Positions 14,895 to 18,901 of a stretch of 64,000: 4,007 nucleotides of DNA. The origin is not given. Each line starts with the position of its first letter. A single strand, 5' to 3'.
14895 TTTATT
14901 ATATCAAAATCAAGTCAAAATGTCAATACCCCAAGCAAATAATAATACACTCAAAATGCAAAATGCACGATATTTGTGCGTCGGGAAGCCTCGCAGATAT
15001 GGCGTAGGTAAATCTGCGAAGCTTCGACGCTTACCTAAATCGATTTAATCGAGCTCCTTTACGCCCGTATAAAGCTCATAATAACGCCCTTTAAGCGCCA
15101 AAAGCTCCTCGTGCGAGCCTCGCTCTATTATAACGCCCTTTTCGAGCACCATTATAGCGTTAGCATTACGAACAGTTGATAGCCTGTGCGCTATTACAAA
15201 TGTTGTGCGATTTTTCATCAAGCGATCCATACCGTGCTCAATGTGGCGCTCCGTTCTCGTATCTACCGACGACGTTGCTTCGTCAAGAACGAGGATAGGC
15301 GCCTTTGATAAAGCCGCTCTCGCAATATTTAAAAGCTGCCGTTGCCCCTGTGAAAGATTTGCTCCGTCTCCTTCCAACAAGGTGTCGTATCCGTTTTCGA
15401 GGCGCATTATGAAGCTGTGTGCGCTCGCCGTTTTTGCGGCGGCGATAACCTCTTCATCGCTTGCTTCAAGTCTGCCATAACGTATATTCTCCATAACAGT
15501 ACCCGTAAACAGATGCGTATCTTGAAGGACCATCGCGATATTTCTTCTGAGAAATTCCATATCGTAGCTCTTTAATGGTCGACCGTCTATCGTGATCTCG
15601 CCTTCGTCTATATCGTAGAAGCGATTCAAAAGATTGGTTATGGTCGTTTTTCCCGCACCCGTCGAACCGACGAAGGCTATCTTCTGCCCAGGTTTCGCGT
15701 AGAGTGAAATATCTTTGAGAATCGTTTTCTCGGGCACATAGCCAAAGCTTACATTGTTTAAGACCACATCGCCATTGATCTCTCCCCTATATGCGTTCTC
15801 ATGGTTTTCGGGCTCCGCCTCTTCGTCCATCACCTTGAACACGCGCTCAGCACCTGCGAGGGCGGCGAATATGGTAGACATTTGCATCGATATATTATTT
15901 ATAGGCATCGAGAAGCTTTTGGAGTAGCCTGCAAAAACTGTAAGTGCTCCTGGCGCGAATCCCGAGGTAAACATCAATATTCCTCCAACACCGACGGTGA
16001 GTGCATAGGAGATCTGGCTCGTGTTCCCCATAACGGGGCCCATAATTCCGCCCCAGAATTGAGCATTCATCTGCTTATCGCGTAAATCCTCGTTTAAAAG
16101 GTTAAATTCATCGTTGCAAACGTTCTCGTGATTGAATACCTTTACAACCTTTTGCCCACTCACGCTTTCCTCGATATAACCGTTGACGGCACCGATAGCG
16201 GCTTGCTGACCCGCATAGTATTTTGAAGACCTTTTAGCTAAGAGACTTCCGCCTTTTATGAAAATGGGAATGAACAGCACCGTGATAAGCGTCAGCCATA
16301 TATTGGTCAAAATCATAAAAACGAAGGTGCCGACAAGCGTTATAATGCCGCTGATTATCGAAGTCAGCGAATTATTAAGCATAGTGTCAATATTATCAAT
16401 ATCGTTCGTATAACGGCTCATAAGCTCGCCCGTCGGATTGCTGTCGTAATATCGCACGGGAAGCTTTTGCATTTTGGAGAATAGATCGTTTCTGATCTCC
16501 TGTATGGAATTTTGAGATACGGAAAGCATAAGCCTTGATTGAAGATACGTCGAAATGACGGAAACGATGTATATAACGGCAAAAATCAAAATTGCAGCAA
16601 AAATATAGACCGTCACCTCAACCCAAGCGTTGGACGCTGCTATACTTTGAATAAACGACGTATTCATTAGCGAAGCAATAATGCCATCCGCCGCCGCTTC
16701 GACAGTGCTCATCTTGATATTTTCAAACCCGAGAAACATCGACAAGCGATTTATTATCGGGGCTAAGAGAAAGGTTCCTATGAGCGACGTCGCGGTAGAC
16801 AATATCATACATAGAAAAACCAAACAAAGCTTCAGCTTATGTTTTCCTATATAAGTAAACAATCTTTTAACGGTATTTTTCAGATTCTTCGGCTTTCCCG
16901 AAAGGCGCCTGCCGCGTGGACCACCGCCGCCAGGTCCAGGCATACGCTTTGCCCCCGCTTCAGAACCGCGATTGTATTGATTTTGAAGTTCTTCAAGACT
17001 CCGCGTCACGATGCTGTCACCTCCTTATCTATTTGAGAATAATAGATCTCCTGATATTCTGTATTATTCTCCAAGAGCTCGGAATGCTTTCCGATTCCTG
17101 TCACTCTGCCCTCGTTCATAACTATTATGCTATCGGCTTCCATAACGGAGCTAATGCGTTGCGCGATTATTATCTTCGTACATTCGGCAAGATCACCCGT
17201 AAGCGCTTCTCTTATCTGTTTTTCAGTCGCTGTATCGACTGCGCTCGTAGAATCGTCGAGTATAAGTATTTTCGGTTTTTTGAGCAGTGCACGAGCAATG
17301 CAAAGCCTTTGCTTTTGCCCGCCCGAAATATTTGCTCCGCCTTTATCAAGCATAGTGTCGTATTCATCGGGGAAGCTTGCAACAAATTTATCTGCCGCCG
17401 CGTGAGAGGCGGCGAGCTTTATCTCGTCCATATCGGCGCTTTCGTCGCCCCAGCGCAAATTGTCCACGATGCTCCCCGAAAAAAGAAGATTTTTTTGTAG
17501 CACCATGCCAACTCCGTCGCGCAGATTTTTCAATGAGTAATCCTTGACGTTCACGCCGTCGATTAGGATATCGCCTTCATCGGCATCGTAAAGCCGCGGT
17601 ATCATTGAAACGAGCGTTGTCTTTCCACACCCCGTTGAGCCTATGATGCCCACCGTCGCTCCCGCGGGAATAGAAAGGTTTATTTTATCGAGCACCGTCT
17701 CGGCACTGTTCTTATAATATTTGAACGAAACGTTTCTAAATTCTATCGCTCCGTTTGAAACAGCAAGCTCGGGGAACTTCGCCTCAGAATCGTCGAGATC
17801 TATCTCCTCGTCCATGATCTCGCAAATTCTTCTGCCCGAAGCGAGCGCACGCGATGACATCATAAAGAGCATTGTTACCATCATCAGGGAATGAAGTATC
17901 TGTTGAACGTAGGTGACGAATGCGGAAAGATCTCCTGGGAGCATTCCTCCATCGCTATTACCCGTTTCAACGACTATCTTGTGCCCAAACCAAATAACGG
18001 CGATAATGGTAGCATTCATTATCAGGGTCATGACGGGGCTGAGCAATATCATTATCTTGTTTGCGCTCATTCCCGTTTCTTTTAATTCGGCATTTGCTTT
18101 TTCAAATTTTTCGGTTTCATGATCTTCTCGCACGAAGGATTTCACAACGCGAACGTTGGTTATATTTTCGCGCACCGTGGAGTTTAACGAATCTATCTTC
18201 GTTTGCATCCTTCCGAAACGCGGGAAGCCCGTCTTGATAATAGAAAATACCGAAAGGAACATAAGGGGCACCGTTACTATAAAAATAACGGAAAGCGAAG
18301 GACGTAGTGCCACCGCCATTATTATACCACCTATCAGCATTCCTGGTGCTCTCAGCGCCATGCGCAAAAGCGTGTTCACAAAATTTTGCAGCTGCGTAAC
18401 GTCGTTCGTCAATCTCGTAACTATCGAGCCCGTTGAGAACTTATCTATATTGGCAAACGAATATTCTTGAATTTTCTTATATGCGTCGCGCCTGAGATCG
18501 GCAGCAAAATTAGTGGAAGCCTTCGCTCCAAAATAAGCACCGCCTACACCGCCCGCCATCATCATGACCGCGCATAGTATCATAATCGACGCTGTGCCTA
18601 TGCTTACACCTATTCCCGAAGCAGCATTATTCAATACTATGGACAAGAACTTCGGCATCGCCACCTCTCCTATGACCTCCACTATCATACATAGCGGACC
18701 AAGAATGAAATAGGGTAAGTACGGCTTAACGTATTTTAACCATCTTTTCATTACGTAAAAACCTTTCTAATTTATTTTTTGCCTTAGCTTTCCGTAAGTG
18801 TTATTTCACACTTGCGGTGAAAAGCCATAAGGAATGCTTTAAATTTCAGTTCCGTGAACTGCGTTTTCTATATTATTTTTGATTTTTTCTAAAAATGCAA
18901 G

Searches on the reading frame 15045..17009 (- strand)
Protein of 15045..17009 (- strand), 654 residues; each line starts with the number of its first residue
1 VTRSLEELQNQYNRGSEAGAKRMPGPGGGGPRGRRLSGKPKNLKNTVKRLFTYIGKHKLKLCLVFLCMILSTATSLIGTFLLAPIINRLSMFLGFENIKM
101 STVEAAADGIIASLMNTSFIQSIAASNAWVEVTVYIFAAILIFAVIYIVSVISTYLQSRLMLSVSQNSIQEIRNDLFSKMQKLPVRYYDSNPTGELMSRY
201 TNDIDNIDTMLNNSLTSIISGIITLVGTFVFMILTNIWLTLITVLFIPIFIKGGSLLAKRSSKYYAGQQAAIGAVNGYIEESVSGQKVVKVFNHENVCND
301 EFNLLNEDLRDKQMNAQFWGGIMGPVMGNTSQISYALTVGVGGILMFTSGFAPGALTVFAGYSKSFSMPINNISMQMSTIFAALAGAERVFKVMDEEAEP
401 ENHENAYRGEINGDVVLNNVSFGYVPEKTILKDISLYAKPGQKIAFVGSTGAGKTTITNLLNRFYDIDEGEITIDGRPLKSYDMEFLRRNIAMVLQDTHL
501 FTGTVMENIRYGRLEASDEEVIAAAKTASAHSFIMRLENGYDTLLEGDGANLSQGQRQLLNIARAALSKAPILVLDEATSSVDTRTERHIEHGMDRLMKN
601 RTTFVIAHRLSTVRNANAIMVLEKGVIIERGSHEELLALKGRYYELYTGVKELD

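Call 83: search_protein_families(library=padloc, proteins=[window:15045-17009:-], max_evalue=1e-10)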
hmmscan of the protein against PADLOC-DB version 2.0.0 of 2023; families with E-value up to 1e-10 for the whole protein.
window:15045-17009:- (654 aa): 1 family
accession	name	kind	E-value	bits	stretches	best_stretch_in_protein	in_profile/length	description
PDLC04135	mad3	-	1.8e-24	85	1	546-642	258-362/374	mads_3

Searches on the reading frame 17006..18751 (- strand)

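Call 83: search_protein_families(library=padloc, proteins=[window:17006-18751:-], max_evalue=1e-10)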
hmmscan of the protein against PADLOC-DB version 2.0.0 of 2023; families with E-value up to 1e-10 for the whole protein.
window:17006-18751:- (581 aa): 1 family
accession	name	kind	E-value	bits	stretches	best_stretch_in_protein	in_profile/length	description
PDLC04135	mad3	-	1.7e-24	85.1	1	469-572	258-362/374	mads_3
